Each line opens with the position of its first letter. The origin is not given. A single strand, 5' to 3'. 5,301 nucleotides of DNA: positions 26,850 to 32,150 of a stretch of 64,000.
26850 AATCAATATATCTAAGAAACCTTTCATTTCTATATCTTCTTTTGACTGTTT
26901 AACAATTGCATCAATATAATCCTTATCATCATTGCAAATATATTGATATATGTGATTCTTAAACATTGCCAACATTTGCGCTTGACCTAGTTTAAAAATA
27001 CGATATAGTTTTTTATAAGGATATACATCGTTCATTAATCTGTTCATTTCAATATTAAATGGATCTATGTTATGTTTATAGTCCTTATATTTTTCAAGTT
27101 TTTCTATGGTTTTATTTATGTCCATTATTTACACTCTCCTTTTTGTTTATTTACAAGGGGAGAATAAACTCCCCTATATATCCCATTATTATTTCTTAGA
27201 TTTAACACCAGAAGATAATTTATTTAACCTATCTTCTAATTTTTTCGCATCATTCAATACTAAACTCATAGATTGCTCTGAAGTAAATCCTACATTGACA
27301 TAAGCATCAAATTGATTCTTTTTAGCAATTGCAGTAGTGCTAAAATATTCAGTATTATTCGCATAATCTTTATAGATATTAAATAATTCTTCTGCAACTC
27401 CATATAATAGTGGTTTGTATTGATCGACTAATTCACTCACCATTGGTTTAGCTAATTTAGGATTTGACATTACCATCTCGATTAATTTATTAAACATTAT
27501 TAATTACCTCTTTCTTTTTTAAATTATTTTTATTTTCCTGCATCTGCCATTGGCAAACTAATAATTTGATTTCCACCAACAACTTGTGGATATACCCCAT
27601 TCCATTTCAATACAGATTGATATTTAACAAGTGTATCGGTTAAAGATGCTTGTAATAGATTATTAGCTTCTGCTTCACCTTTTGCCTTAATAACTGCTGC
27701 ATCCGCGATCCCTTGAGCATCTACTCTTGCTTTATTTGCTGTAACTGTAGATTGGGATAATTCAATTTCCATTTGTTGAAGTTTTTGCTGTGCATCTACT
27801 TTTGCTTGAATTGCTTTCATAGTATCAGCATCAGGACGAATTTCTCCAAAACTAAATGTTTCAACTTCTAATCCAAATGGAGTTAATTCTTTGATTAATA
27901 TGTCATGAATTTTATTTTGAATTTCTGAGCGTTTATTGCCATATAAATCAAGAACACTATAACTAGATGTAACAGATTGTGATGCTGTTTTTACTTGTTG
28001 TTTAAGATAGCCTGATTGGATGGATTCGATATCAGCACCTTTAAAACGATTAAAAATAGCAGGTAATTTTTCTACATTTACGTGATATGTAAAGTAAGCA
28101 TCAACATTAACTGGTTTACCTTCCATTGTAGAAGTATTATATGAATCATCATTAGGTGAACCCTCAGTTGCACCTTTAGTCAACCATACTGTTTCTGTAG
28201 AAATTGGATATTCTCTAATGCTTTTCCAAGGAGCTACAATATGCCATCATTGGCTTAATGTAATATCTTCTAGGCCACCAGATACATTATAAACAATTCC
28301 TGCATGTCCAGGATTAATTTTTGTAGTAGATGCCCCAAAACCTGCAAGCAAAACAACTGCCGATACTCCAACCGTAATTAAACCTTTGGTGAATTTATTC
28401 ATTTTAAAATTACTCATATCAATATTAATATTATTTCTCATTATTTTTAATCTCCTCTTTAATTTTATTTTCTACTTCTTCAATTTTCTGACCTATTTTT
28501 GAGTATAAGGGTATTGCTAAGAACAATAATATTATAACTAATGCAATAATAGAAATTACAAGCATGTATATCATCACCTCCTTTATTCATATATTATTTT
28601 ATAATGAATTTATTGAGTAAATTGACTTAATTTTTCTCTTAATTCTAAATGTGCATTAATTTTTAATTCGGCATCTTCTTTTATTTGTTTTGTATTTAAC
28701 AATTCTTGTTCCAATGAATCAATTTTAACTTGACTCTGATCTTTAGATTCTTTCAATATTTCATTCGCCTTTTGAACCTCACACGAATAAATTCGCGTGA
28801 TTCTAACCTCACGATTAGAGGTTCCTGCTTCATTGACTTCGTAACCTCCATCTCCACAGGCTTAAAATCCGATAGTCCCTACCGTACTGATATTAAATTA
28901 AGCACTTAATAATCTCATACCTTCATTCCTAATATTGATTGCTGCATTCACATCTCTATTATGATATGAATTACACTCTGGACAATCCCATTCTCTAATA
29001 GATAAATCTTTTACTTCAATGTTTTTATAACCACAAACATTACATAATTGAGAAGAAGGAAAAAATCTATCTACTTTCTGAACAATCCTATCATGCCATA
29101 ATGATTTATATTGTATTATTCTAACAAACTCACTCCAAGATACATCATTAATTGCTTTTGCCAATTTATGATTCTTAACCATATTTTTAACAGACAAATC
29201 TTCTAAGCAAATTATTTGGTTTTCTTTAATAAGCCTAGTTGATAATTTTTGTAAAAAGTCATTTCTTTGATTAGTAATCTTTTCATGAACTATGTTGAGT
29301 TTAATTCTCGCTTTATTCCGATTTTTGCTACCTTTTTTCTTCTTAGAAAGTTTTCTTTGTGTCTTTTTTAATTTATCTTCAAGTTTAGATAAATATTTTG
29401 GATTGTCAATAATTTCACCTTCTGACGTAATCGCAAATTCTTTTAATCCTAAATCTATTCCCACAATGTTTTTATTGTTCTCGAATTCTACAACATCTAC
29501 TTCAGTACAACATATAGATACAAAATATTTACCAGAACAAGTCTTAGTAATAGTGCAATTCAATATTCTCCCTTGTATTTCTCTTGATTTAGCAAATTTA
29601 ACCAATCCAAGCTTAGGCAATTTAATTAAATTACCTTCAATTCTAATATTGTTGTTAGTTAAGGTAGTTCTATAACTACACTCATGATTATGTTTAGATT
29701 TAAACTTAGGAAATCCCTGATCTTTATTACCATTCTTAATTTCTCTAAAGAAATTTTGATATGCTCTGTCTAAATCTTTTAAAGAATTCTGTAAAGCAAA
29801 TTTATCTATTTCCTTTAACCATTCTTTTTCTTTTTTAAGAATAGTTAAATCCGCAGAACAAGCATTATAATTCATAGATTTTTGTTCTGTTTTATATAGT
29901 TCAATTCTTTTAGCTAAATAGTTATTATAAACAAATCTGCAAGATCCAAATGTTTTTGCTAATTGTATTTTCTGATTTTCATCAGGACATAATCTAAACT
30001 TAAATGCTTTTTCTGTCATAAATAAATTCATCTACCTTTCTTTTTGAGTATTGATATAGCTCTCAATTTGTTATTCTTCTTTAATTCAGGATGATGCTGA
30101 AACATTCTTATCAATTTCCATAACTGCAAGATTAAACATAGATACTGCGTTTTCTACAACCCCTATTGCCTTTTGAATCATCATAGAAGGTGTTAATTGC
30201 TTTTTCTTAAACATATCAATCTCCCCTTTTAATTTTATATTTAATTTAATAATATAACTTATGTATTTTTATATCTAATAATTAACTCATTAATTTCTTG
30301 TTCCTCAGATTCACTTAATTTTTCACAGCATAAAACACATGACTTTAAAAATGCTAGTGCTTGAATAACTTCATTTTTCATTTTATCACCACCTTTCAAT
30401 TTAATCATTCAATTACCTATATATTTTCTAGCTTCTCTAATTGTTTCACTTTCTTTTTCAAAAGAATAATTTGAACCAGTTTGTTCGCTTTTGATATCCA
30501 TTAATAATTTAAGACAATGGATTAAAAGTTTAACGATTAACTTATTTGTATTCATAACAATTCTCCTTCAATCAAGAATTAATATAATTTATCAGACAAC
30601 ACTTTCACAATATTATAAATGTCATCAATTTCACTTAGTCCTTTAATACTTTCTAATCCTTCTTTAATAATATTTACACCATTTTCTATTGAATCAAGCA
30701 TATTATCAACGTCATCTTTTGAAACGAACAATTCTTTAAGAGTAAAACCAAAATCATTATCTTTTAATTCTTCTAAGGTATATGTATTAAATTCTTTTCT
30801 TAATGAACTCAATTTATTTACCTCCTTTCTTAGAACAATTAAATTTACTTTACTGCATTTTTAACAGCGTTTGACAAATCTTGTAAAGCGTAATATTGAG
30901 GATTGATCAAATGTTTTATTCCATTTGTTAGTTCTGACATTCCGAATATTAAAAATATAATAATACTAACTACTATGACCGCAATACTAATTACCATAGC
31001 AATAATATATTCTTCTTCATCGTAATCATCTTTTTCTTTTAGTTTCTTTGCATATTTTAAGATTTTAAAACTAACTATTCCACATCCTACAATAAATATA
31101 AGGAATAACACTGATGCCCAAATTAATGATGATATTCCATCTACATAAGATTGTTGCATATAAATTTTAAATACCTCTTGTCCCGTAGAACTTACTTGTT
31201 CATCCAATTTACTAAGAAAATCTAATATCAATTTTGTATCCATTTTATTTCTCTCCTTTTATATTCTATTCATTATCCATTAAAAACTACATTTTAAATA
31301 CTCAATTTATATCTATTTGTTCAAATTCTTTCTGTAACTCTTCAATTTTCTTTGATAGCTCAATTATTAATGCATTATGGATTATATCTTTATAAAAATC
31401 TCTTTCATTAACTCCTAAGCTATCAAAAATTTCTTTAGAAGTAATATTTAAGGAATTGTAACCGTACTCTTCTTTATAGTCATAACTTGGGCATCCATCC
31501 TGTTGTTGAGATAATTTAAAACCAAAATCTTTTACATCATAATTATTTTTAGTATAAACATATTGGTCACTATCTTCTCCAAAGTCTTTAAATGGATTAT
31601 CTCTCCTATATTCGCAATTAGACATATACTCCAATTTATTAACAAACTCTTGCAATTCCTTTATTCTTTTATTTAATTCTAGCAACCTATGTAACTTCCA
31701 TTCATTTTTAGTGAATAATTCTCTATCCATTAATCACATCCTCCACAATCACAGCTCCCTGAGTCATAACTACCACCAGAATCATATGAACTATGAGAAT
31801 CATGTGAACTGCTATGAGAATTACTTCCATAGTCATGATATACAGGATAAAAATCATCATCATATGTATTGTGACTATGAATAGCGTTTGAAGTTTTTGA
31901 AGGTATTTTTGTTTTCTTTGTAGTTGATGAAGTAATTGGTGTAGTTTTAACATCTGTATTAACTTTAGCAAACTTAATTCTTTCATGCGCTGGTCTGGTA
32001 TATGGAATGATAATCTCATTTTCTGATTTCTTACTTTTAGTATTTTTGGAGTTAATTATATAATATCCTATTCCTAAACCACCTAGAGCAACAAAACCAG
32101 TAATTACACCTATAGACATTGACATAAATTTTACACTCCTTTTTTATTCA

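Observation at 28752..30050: Two compact TnpB-only elements plus an IS607 in a phage, sharing a conserved omega-RNA scaffold, with right ends 14 nt upstream of small gene starts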

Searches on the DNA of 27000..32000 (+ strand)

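Call 12: search_dna_similar(query=window:27000-32000:+, collection=phages, mode=near)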
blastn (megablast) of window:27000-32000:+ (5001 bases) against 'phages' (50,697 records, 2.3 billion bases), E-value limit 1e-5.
No match.

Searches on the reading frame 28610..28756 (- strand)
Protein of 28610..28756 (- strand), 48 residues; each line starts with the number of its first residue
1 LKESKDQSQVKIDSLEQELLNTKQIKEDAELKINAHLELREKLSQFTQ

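Call 8: search_protein_families(library=pfam, proteins=[window:28610-28756:-], max_evalue=0.01)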
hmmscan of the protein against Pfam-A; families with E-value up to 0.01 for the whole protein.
window:28610-28756:- (48 aa): 0 families

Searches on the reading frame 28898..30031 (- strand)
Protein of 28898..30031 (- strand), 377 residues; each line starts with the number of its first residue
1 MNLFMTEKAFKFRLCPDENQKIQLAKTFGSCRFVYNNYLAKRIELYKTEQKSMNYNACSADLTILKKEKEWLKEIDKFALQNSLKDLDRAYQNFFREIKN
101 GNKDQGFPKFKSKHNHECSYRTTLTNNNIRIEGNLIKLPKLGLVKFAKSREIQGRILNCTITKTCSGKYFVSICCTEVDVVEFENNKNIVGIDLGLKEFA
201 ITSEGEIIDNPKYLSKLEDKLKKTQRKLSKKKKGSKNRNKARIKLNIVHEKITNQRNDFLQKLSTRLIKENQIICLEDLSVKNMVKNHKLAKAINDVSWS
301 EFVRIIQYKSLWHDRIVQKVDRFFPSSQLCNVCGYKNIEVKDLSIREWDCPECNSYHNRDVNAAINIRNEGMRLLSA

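Call 8: search_protein_families(library=pfam, proteins=[window:28898-30031:-], max_evalue=0.01)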
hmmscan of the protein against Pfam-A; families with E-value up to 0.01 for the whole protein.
window:28898-30031:- (377 aa): 3 families
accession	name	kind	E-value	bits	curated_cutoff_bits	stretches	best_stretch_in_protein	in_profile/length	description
PF01385.25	OrfB_IS605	-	1.5e-27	96.6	30.5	1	175-287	3-119/120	Probable transposase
PF07282.18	Cas12f1-like_TNB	-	2.5e-22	79.2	26.3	1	299-367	1-60/60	Cas12f1-like, TNB domain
PF12323.14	HTH_OrfB_IS605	-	2.2e-18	65.9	21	1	5-51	1-47/47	Helix-turn-helix domain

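Call 13: find_related_loci(query=window:28898-30031:-, collection=viral_contigs, flank=3000)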
Query window:28898-30031:- (377 aa) in viral_contigs; peptide patterns used: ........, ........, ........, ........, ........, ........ (x = any residue, [..] = any of these).
137 stretches matched a pattern; 102 encode a relative of the query (tblastn E <= 1e-3); the best 80 are kept; 80 distinct loci.
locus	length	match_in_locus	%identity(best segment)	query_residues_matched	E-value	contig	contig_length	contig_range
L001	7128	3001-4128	82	1-377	0e+0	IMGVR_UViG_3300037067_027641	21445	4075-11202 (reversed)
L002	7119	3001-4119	75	5-377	0e+0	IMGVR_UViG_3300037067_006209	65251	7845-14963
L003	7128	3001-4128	81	1-376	0e+0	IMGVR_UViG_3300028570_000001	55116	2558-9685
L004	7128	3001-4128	81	1-376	0e+0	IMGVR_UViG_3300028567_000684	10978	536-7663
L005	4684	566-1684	65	5-377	4e-164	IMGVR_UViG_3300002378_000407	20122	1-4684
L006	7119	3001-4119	62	5-377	2e-160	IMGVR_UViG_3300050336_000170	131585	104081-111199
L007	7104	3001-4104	64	8-375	3e-160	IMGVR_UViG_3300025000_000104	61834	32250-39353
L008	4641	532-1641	62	6-375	2e-159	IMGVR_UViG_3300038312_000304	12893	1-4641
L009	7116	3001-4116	62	6-377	6e-157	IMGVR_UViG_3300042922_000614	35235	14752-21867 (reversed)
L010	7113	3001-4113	63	7-377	2e-155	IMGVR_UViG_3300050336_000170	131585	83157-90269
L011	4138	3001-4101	61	5-377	4e-157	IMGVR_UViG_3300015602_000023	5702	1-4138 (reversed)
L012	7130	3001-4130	85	1-377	2e-154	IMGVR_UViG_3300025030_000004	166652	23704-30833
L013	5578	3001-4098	62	6-371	3e-153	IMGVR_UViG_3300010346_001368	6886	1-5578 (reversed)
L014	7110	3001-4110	60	7-377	1e-151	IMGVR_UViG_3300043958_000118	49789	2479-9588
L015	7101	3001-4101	61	5-377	8e-151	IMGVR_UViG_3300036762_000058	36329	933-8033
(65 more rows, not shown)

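Call 30: search_solved_structures(query=window:28898-30031:-, show_alignments=1)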
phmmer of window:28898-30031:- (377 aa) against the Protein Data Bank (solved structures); distinct sequences matched with E-value up to 0.001: 9.
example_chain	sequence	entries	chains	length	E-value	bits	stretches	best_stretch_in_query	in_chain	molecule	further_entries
9yyg_A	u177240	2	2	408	1.5e-117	395.9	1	7-372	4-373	AI-designed RNA-guided nuclease | AI-generated RNA-guided nuclease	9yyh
8h1j_A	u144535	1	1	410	6.8e-111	373.9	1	6-372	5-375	RNA-guided DNA endonuclease TnpB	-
8bf8_A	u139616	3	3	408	8.3e-111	373.7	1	6-372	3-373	RNA-guided DNA endonuclease TnpB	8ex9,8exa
8iaz_A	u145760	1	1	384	3.7e-43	151.1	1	8-369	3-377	Transposase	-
9jfo_A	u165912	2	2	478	4.3e-30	108.1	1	248-368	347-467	LaTranC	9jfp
9jfq_A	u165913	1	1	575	9.3e-30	107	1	248-368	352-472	LaTranC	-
9j09_A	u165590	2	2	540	1.3e-25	93.4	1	208-375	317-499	Transposase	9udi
9b0l_P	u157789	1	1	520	2.6e-10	43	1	183-373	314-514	TnpB-like protein L79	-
23vu_A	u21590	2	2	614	0.00025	23.4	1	246-371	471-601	UnCas12m4a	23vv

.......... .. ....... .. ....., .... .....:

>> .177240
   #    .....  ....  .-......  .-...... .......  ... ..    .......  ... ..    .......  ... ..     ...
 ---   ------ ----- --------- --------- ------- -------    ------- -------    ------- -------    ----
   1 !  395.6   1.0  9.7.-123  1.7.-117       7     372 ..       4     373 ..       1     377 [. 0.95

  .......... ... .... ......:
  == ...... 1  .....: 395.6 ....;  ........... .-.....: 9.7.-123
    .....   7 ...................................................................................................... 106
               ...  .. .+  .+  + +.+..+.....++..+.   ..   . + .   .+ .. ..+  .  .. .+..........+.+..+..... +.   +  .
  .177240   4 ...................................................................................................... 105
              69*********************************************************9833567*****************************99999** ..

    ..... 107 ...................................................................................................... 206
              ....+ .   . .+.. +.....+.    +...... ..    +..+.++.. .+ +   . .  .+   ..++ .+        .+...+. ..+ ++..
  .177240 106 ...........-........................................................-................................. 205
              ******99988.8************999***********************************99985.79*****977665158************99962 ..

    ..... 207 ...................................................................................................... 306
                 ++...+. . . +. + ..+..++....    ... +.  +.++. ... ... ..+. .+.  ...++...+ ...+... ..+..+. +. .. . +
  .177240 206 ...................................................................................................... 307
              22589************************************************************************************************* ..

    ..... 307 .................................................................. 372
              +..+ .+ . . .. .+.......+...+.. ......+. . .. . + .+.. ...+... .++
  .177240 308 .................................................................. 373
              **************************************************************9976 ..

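Call 49: find_related_loci(query=window:28898-30031:-, collection=genome_contigs, flank=2500)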
Query window:28898-30031:- (377 aa) in genome_contigs; peptide patterns used: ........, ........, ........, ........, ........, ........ (x = any residue, [..] = any of these).
600 stretches matched a pattern (row limit reached: there are more); 467 encode a relative of the query (tblastn E <= 1e-3); the best 80 are kept; 80 distinct loci.
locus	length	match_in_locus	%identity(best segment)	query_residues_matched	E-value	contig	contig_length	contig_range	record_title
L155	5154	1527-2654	71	1-377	0e+0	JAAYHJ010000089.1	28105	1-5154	MAG: Clostridiaceae bacterium isolate AS09scLD_371 373313_AS09, whole genome shotgun sequence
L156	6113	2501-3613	64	7-377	2e-158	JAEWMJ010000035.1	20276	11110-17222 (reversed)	MAG: Bacillota bacterium isolate OH_PDB_132 k127_921068, whole genome shotgun sequence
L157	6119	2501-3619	58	5-377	2e-148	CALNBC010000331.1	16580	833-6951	MAG TPA_asm: uncultured Clostridia bacterium isolate SRR1561994_bin.85_CONCOCT_v1.1_MAG genome assembly, contig: ERZ7240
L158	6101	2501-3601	61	3-375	2e-148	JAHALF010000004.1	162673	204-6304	MAG: Clostridiales bacterium isolate L3_130_000G1_dasL3_130_000G1_concoct_56 L3_130_000G1_scaffold_75, whole genome shot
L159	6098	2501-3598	60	7-376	7e-148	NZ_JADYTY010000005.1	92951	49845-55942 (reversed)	Anaerovibrio lipolyticus strain An883 An883_NODE_5_length_92951_cov_30.260869_pilon, whole genome shotgun sequence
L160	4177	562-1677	57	5-377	2e-148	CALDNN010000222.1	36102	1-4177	MAG TPA_asm: uncultured Clostridia bacterium isolate SRR1562007_bin.12_CONCOCT_v1.1_MAG genome assembly, contig: ERZ7240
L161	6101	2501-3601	60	5-377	2e-146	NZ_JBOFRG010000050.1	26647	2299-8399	MAG: Clostridium sp. isolate WFFMC_MAG_688 k139_7098_flag=0_multi=7.9863_len=26647, whole genome shotgun sequence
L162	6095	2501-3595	59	7-377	1e-145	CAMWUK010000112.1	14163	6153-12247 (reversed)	MAG TPA_asm: uncultured Clostridiaceae bacterium isolate SRR14411333_bin.4_metawrap_v1.3_MAG genome assembly, contig: NO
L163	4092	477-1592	59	5-377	1e-143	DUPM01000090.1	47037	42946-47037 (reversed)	MAG TPA_asm: Clostridiaceae bacterium isolate AS08sgBPME_309 152989_AS08, whole genome shotgun sequence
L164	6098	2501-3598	61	5-376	9e-148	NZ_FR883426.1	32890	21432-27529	Clostridium sp. CAG:221, whole genome shotgun sequence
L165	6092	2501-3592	60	7-376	4e-140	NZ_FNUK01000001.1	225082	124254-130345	Caloramator fervidus strain DSM 5463, whole genome shotgun sequence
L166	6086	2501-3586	58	7-375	5e-140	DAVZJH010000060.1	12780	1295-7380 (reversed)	MAG TPA_asm: Anaerovibrio sp. isolate gSpreadC_ID_87 NODE_977_length_12780_cov_7.289587, whole genome shotgun sequence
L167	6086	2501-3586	59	7-375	2e-139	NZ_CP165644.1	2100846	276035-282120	Leptotrichia rugosa strain HSP-334 chromosome, complete genome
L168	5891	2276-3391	53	4-376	5e-137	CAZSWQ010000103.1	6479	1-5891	MAG TPA_asm: uncultured Ruminiclostridium sp. isolate SRP335695_co1_122 genome assembly, contig: NODE_5668_length_6479_c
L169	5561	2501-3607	56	3-375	3e-137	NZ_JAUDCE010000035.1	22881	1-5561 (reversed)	Megamonas hypermegale strain ET432 ET432_scaffold_35, whole genome shotgun sequence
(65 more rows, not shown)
